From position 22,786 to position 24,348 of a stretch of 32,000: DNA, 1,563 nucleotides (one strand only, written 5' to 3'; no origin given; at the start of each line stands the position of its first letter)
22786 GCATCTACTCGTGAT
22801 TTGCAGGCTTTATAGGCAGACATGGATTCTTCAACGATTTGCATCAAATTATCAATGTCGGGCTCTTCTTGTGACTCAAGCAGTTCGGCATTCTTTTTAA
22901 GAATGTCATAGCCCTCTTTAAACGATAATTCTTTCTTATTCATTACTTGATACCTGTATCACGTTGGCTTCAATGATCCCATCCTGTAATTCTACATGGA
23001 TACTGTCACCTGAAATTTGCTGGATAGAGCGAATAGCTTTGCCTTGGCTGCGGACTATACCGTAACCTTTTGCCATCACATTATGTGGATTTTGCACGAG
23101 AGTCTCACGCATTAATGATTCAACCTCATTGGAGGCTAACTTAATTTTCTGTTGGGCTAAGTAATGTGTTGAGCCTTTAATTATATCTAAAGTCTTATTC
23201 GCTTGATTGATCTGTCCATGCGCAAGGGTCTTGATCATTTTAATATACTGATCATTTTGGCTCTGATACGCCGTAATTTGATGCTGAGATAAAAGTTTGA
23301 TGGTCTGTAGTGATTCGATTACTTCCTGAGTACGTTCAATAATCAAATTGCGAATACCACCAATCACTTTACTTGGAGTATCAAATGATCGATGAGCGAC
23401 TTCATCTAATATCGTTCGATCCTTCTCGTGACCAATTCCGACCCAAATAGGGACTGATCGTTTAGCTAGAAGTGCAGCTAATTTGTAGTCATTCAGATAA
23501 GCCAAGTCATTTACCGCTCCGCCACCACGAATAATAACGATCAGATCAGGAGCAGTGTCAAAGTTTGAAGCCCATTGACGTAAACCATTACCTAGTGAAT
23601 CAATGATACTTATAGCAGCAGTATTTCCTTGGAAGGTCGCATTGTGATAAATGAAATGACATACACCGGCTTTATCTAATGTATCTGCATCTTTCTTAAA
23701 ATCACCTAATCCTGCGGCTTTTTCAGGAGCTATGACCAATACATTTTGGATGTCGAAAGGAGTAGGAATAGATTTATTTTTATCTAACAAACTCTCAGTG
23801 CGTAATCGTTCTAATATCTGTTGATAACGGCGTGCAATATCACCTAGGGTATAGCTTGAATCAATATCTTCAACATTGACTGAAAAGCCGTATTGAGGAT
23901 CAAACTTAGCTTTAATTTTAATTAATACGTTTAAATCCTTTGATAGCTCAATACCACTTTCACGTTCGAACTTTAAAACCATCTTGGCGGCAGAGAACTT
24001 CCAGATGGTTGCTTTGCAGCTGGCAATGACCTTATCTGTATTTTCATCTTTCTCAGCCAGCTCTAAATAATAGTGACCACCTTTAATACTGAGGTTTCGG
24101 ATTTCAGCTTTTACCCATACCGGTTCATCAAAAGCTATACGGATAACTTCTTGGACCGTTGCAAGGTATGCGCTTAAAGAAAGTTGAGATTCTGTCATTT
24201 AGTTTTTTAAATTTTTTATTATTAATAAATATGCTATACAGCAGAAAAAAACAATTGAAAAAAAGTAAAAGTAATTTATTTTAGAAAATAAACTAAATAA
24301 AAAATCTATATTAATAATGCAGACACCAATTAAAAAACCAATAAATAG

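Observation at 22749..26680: Coupled four-gene cassette, NA37-like / multi-TM protein / XseA / XseB, at the edge of a mobile element: candidate undescribed defence or anti-MGE system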

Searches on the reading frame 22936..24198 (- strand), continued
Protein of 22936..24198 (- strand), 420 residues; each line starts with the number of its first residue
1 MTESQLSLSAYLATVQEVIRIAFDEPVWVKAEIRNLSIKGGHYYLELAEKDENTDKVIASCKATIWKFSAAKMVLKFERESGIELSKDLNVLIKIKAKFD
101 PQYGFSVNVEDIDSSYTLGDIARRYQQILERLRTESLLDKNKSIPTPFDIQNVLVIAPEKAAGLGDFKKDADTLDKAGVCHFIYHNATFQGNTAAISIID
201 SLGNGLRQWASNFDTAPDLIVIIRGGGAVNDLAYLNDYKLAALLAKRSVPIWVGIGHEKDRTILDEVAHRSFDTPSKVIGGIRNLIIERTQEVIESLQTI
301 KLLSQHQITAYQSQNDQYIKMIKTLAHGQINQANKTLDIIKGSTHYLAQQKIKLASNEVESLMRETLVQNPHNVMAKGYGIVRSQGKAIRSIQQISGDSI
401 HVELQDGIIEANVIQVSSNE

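Call 109: search_protein_families(library=padloc, alignment_id=A5, max_evalue=0.00001)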
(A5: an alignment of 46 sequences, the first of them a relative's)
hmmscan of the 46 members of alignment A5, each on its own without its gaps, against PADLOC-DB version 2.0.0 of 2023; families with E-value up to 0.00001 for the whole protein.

A. member 1, L021:11403-13274:+ (623 aa): 43 families (the best 25 are shown)
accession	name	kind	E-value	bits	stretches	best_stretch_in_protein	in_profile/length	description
PDLC02966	RT-Toprim_I-C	-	2.6e-153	509.5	1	1-618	6-549/568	single gene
PDLC02963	RT-Toprim_I-C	-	8.2e-152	504.6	1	1-619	1-547/552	single gene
PDLC02964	RT-Toprim_I-C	-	1e-106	355.9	1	6-618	2-550/554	single gene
PDLC02967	RT-Toprim_I-C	-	9.6e-106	352.7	1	6-618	2-546/549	single gene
PDLC02961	RT-TIR_XII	-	6.2e-89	297.1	2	128-540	95-407/475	single gene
PDLC02959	RT-Protease_XI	-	5.9e-87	290.7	2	128-353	87-306/510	single gene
PDLC02960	RT-Protease_XI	-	6e-86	287.4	2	128-353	85-303/506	single gene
PDLC02962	RT-TIR_XII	-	8.8e-86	286.6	2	128-377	93-340/478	single gene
PDLC02968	RT-Toprim_I-C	-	9.8e-77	257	1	15-618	3-526/529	single gene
PDLC02965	RT-Toprim_I-C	-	5.9e-74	247.8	1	15-618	3-526/529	single gene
PDLC02956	RT_XIII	-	5.3e-63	211.7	1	5-374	108-432/469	-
PDLC02946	RT_III-A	-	6.8e-54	181.2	2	128-363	113-325/330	-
PDLC02940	RT_II-A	-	1.3e-50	170.5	1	127-352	262-455/477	-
PDLC02942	RT_III-A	-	2.3e-50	169.6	1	36-354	66-324/341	-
PDLC02941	RT_II-A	-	7.9e-50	167.8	2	126-365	90-296/309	-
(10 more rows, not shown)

B. families by the number of members that match (of 46 scanned): 236 families (the first 25 are shown)
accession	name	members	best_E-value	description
PDLC03943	RmrA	2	2.8e-168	-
PDLC02966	RT-Toprim_I-C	2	2.6e-153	single gene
PDLC02963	RT-Toprim_I-C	2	8.2e-152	single gene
PDLC02936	RT_I-A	2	8.6e-124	-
PDLC03950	RmrA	2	1e-117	-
PDLC02939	RT_II-A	2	1e-107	-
PDLC02964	RT-Toprim_I-C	2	1e-106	single gene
PDLC02967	RT-Toprim_I-C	2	9.6e-106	single gene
PDLC03949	RmrA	2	3.8e-95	-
PDLC02961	RT-TIR_XII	2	6.2e-89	single gene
PDLC02959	RT-Protease_XI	2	5.9e-87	single gene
PDLC02960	RT-Protease_XI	2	6e-86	single gene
PDLC02962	RT-TIR_XII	2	8.8e-86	single gene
PDLC03946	RmrA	2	3.3e-80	-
PDLC02968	RT-Toprim_I-C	2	9.8e-77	single gene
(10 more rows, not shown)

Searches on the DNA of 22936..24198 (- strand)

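Call 72: search_dna_similar(query=L021:1-17260:+, collection=phages, mode=near, max_rows=15)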
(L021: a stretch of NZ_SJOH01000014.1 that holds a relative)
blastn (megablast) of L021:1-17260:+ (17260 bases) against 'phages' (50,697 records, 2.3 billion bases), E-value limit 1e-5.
Records with a match: 14; places in all: 14; records where one place covers at least 80% of the query: 0.
Best place of each record, by identity: 60-80% 14.
By first word of the organism name: Acinetobacter 14.
By host as written in the record: - 4; Acinetobacter baumannii 1971 2; Acinetobacter baumannii 703 2; Acinetobacter baumannii 1326 2; Acinetobacter baumannii 090888 1; Acinetobacter baumannii NIPH 329 1; Acinetobacter sp. 107 1; Acinetobacter baumannii ATCC 17978 1.
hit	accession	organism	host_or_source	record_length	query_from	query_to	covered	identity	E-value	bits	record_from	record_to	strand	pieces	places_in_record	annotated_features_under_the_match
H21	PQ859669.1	Acinetobacter phage phi1_092021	Acinetobacter baumannii 090888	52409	1460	2816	8%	73.7%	5e-137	497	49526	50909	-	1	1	terminase large subunit | hypothetical protein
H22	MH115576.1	Acinetobacter phage AM106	Acinetobacter baumannii NIPH 329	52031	1460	2816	8%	73.7%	5e-137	497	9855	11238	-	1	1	terminase large subunit | hypothetical protein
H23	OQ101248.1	Acinetobacter phage Acba_3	Acinetobacter baumannii 1971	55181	1460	2816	8%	73.7%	5e-137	497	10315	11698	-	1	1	terminase large subunit | DUF2280 domain-containing protein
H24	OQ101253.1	Acinetobacter phage Aclw_9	Acinetobacter baumannii 703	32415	1460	2816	8%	73.7%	5e-137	497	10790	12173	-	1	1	record has no annotation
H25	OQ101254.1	Acinetobacter phage Acba_11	Acinetobacter baumannii 1326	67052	1460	2816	8%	73.7%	5e-137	497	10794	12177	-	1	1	terminase large subunit | DUF2280 domain-containing protein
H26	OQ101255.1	Acinetobacter phage Acba_13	Acinetobacter baumannii 1326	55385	1460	2816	8%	73.7%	5e-137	497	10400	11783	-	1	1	terminase large subunit | hypothetical protein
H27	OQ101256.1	Acinetobacter phage Acba_14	Acinetobacter baumannii 1971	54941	1460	2816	8%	73.7%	5e-137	497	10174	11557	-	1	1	terminase large subunit | DUF2280 domain-containing protein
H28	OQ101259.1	Acinetobacter phage Acba_18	Acinetobacter baumannii 703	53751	1460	2816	8%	73.7%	5e-137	497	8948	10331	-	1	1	record has no annotation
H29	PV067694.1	Acinetobacter phage Acba_23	Acinetobacter sp. 107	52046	1460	2813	8%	73.8%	5e-137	497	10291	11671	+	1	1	hypothetical protein (x2)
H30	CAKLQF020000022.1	Acinetobacter phage MD-2021a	not known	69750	1460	2770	8%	73.7%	9e-130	473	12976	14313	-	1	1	Transposase and inactivated derivatives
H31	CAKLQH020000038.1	Acinetobacter phage MD-2021a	not known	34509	1460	2770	8%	73.7%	9e-130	473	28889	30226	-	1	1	Transposase and inactivated derivatives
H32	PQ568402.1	Acinetobacter phage PhabP_R1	Acinetobacter baumannii ATCC 17978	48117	1450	2770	8%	72.3%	1e-98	370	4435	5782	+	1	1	terminase large subunit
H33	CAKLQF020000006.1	Acinetobacter phage MD-2021a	not known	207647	15740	16244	3%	77.7%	2e-77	300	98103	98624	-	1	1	replication protein | Uncharacterised protein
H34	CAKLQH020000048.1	Acinetobacter phage MD-2021a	not known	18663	15740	16244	3%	77.7%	2e-77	300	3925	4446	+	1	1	replication protein | Uncharacterised protein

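Call 74: get_annotated_region(hit=H23, flank=11000)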
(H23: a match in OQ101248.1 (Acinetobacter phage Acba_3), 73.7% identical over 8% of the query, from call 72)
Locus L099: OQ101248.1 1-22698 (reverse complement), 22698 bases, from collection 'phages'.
description: Acinetobacter phage Acba_3, complete genome.
organism: Acinetobacter phage Acba_3 (NCBI taxid 3014808)
taxonomy: Viruses; Duplodnaviria; Heunggongvirae; Uroviricota; Caudoviricetes
host: Acinetobacter baumannii 1971; source: water; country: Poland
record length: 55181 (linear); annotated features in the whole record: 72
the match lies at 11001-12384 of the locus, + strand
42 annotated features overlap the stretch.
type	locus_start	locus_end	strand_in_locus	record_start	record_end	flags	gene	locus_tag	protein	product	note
CDS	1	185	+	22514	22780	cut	-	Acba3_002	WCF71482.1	regulatory protein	Derived using Geneious Prime 2022.1.1 'Annotate from Database' based on nucleotide similarity; ORF80; regulatory ...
CDS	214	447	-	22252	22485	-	-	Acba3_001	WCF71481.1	hypothetical protein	-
CDS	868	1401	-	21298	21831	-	-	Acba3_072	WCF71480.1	tail assembly chaperone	Derived using Geneious Prime 2022.1.1 'Annotate from Database' based on nucleotide similarity; orf39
CDS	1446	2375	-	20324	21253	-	-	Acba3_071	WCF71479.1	tail tube protein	Derived using Geneious Prime 2022.1.1 'Annotate from Database' based on nucleotide similarity; orf38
CDS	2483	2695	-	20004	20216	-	-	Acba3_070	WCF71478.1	hypothetical protein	-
CDS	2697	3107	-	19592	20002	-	-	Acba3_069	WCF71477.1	putative portal protein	Derived using Geneious Prime 2022.1.1 'Annotate from Database' based on nucleotide similarity; orf36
CDS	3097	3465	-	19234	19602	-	-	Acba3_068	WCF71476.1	putative tail completion protein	Derived using Geneious Prime 2022.1.1 'Annotate from Database' based on nucleotide similarity; orf35; putative tail ...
CDS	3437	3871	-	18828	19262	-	-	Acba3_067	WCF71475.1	peptidase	Derived using Geneious Prime 2022.1.1 'Annotate from Database' based on nucleotide similarity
CDS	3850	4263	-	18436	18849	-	-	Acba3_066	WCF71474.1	head tail attachment protein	Derived using Geneious Prime 2022.1.1 'Annotate from Database' based on nucleotide similarity; orf33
CDS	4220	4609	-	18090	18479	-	-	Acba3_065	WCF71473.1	putative head to tail connection protein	Derived using Geneious Prime 2022.1.1 'Annotate from Database' based on nucleotide similarity; orf32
CDS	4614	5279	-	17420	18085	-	-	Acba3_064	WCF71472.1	stress-responsive nuclear envelope protein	Derived using Geneious Prime 2022.1.1 'Annotate from Database' based on nucleotide similarity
CDS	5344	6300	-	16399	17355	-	-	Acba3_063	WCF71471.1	major capsid protein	Derived using Geneious Prime 2022.1.1 'Annotate from Database' based on nucleotide similarity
CDS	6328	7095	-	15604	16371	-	-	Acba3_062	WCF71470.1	telomere regulation protein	Derived using Geneious Prime 2022.1.1 'Annotate from Database' based on nucleotide similarity; Telomere regulation ...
CDS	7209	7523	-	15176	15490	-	-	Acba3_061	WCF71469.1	hypothetical protein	-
CDS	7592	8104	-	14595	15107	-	-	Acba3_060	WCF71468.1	hypothetical protein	-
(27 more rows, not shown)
